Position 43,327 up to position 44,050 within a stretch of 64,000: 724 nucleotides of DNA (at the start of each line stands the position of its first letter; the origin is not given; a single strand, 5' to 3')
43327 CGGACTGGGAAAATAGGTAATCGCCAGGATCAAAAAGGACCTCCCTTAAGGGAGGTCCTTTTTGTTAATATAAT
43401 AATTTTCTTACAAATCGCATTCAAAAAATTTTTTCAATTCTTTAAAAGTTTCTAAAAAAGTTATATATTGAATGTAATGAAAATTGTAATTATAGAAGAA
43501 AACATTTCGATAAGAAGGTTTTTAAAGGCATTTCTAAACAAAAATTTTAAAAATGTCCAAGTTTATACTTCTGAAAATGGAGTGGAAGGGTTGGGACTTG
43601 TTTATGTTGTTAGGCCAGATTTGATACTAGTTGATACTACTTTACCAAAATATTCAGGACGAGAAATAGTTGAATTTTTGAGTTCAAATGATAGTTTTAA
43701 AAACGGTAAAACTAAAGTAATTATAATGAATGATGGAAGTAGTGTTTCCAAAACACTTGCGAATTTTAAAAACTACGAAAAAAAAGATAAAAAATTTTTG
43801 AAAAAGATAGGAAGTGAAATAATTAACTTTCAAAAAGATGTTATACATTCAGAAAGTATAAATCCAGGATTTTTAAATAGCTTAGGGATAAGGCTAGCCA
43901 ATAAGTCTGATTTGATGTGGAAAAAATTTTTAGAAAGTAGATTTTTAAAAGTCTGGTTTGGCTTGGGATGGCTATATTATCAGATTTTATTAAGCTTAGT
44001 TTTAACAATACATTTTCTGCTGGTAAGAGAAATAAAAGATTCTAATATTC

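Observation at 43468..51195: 2575-aa giant envelope protein fused to an N-terminal receiver-like domain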

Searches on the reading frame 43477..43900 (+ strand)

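Call 7: search_protein_families(library=pfam, proteins=[window:43477-43900:+], max_evalue=10)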
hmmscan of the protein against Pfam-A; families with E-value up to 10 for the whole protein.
window:43477-43900:+ (141 aa): 5 families
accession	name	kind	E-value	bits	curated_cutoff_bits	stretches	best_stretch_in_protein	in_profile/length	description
PF00072.30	Response_reg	-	7.7e-09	36.1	30.2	1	3-88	1-80/111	Response regulator receiver domain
PF15597.11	Imm59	-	0.011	16.7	26.9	1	73-124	38-88/100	Immunity protein 59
PF17016.10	DUF5095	-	0.016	15.3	27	1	95-128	106-139/229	Domain of unknown function (DUF5095)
PF04480.18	DUF559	-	0.071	13.4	20.6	1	74-126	48-96/109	Protein of unknown function (DUF559)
PF17833.7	pre-PUA_NIP7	-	0.1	13.4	23.1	1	51-98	11-56/80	NIP7/UPF0113, pre-PUA domain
